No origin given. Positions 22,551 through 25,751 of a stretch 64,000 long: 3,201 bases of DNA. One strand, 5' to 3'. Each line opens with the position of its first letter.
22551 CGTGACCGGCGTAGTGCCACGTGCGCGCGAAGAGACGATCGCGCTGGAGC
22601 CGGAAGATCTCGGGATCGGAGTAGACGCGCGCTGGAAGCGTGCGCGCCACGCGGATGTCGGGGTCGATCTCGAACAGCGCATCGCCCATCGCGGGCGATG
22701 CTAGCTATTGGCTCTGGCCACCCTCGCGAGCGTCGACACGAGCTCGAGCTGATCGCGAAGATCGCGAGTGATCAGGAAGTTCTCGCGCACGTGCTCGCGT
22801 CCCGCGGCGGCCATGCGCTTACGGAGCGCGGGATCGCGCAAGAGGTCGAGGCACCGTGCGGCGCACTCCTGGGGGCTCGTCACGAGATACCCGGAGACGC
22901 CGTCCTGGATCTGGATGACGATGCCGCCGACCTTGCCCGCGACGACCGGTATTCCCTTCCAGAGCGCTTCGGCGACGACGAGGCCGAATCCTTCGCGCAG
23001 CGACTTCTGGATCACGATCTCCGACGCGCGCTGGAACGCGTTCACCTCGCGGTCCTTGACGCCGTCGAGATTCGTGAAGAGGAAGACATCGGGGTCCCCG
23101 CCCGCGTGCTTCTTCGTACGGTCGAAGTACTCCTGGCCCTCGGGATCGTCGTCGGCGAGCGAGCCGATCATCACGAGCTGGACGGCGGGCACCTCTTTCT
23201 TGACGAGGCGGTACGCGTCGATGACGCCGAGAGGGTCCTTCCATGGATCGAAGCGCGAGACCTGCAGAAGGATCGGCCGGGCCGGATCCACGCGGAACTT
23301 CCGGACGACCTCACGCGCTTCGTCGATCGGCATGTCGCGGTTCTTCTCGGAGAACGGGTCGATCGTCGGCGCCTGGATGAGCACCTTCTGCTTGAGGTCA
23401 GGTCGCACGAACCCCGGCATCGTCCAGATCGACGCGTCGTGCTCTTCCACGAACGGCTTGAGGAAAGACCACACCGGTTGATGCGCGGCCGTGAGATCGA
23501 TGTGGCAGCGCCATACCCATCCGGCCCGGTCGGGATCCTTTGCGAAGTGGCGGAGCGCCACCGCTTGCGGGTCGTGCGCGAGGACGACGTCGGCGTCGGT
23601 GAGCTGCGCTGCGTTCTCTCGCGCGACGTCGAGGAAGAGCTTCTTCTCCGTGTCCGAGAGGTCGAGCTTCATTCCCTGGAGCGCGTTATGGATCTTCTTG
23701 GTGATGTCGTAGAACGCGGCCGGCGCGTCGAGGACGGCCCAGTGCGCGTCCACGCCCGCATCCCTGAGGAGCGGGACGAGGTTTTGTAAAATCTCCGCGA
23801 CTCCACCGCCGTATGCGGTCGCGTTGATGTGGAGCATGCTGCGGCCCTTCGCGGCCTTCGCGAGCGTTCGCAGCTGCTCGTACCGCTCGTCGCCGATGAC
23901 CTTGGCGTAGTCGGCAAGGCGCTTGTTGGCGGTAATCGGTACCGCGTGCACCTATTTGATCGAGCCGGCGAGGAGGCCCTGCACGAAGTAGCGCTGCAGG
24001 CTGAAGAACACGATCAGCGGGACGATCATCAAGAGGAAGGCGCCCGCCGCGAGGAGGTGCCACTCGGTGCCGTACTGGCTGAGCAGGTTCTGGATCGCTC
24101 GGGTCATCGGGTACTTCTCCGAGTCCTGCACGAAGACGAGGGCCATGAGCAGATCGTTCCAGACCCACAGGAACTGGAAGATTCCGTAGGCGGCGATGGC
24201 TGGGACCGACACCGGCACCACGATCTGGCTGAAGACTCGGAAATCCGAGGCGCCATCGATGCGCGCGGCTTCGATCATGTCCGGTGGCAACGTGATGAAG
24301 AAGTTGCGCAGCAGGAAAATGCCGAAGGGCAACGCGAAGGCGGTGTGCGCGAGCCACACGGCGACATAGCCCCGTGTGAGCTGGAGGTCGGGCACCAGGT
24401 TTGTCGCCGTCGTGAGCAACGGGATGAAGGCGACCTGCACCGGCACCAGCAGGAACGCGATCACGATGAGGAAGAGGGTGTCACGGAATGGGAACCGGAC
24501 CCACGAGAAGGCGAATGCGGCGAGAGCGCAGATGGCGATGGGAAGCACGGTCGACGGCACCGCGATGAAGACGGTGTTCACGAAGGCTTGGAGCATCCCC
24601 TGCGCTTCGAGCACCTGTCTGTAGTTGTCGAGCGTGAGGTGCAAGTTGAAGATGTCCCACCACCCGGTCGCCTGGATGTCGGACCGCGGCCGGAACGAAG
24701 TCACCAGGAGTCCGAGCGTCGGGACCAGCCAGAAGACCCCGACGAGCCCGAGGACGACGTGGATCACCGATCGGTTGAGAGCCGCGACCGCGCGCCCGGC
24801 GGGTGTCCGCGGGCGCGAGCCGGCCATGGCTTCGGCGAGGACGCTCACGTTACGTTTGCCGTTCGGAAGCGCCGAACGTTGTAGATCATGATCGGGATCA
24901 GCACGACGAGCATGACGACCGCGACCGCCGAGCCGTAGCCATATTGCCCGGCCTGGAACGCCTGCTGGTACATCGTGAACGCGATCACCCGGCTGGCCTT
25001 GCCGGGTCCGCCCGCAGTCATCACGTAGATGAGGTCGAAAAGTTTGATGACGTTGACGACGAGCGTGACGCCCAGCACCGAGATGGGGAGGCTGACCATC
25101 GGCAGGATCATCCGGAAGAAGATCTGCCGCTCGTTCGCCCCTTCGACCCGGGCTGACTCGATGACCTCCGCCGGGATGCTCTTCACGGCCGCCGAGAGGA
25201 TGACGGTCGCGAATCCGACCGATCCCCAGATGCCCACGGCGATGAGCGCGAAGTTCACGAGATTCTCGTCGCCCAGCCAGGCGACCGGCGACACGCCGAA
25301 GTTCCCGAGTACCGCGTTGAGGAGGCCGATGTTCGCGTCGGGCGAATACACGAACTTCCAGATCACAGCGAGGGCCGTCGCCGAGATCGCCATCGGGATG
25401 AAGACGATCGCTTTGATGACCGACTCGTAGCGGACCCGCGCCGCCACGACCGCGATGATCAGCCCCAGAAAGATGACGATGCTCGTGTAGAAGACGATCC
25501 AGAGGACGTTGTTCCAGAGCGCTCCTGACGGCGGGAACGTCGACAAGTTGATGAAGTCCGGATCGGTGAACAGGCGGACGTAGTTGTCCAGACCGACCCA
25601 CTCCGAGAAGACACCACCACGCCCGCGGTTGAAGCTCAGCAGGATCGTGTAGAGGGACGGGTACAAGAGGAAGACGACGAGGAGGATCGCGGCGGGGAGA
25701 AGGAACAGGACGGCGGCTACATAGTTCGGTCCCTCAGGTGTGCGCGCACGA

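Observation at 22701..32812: Trehalose / alpha-glucan island: SBP-permease-permease-TreT in the gene order of the Thermococcus mal/treT cluster, flanked by two GH57 enzymes, with no transporter ATPase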

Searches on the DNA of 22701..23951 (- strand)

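Call 48: search_rna_families(source=L005, start=5500, end=6900, threshold=evalue, max_evalue=1)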
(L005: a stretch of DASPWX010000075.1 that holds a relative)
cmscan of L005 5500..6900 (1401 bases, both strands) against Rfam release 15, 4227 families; matches with E-value up to 1: 1.
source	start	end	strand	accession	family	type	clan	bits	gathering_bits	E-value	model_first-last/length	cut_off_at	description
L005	6496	6601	-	RF02484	GlsR21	Gene; snRNA; snoRNA; HACA-box;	-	25.2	100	0.029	1-112/112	no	Small nucleolar RNA GlsR21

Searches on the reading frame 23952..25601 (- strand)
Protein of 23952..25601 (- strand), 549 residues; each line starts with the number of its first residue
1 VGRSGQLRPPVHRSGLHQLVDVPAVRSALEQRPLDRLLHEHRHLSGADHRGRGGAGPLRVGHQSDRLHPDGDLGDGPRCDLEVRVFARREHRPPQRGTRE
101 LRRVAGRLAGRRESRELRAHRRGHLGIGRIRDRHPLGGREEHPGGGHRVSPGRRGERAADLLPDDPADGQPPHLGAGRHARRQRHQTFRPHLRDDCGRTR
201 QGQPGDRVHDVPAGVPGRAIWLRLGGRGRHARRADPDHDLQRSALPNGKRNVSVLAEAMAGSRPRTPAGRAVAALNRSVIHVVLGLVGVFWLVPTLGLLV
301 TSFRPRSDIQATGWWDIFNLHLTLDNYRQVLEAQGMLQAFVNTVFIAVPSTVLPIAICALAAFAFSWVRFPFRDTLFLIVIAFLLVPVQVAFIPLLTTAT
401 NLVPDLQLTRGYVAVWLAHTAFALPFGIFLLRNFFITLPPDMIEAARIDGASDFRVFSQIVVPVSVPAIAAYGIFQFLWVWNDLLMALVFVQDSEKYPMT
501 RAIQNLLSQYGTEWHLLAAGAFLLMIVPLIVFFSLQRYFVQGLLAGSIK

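Call 3: search_protein_families(library=pfam, proteins=[window:23952-25601:-])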
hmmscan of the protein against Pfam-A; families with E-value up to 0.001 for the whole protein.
window:23952-25601:- (549 aa): 1 family
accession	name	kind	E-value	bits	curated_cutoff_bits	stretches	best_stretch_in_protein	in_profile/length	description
PF00528.27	BPD_transp_1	-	9.2e-16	58.5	26.4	1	362-542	9-181/184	Binding-protein-dependent transport system inner membrane component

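Call 4: search_protein_families(library=ncbifam, proteins=[window:23952-25601:-])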
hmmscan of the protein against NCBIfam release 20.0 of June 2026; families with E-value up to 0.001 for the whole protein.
window:23952-25601:- (549 aa): 14 families
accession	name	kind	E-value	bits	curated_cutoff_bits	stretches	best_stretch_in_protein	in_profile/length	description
NF040932.1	ABC_arch_GlcU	equivalog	7.1e-43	147.2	340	1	278-545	3-266/272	glucose ABC transporter permease GlcU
NF008210.0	PRK10973.1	equivalog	6.3e-36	124.5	297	1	337-544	74-277/281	sn-glycerol-3-phosphate ABC transporter permease UgpE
NF008231.0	PRK10998.1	equivalog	5.4e-23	82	261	1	325-549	70-295/296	maltose ABC transporter permease MalG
NF007047.0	PRK09500.1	equivalog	5.7e-19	68.7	326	1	277-494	4-209/257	spermidine/putrescine ABC transporter permease PotC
NF011624.0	PRK15050.1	equivalog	3.5e-11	42.8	247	1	303-489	40-238/297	2-aminoethylphosphonate ABC transporter permease subunit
NF007044.0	PRK09497.1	equivalog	6.1e-09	35.8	348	1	274-479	6-217/285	spermidine/putrescine ABC transporter permease PotB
TIGR01581.1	Mo_ABC_porter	hypoth_equivalog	3.2e-07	30.1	210.3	1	323-478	6-169/225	ABC transporter permease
TIGR03226.1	PhnU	equivalog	4.5e-07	29.6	283.45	1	322-500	75-268/311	2-aminoethylphosphonate ABC transporter permease subunit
NF007889.0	PRK10592.1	equivalog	7.3e-07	29.1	476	1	277-533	8-259/281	putrescine ABC transporter permease PotI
TIGR02141.1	modB_ABC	equivalog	2.6e-06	27.2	182.6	1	344-477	4-145/208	molybdate ABC transporter permease subunit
NF040839.1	tungstate_WtpB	equivalog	1.1e-05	25.2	340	1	326-535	32-244/251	tungstate ABC transporter permease WtpB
TIGR03262.1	PhnU2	equivalog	3e-05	22.9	593.25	1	321-486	37-207/546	putative 2-aminoethylphosphonate ABC transporter permease subunit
NF043073.1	MMSYN1_0195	equivalog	0.00011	20.5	1250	1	290-483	16-198/1021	spermidine/putrescine ABC transporter permease/substrate-binding protein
NF040931.1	ABC_arch_GlcT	equivalog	0.00074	19.2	360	0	343-531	90-263/278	glucose ABC transporter permease GlcT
